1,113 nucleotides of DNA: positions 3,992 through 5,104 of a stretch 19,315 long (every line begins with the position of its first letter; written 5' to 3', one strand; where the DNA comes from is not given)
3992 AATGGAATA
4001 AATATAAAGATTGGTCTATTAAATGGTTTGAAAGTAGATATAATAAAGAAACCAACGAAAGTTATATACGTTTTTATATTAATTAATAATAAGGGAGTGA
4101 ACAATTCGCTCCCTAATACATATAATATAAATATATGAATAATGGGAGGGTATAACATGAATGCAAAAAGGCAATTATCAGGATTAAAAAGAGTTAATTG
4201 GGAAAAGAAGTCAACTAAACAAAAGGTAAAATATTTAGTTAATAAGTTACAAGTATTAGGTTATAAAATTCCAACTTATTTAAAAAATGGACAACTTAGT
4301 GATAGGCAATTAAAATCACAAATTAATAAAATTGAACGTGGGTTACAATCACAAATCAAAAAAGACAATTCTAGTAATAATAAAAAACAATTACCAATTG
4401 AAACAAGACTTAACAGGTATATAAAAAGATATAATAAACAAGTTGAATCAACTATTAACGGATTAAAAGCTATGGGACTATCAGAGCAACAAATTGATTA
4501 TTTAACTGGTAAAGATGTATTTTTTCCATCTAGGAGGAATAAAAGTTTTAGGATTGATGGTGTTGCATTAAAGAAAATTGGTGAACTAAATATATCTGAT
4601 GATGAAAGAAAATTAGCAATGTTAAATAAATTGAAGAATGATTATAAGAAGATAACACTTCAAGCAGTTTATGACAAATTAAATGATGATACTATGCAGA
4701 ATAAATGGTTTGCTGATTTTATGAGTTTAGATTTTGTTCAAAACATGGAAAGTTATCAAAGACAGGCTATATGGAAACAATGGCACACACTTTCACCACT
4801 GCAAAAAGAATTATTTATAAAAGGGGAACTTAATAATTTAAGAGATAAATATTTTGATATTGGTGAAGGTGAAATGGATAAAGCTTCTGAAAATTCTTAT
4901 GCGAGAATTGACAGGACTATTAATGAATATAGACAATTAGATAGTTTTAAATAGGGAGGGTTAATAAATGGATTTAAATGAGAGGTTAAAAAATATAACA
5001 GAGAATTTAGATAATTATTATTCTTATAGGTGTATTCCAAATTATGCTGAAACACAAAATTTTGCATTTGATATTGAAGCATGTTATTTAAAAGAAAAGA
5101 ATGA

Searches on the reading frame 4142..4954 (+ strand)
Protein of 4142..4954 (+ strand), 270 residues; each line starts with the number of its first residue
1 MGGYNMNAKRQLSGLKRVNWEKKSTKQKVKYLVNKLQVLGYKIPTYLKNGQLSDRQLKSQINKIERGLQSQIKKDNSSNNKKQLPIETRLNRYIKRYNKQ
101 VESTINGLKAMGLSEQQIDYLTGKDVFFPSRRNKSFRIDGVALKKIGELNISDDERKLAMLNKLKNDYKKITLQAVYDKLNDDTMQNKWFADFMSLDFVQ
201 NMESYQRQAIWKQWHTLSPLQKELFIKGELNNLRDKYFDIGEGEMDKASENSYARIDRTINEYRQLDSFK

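Call 12: search_protein_families(library=pfam, proteins=[window:4142-4954:+], max_evalue=0.01)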
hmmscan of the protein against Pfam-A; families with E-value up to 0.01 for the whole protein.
window:4142-4954:+ (270 aa): 1 family
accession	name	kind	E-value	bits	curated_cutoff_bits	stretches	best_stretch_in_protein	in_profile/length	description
PF16526.10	CLZ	-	0.0059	17.4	26.7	0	20-66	24-70/71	C-terminal leucine zipper domain of cyclic nucleotide-gated channels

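Call 80: search_protein_families(library=phrogs, proteins=[window:4142-4954:+], max_evalue=0.001)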
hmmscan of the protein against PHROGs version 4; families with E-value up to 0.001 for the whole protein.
window:4142-4954:+ (270 aa): 0 families
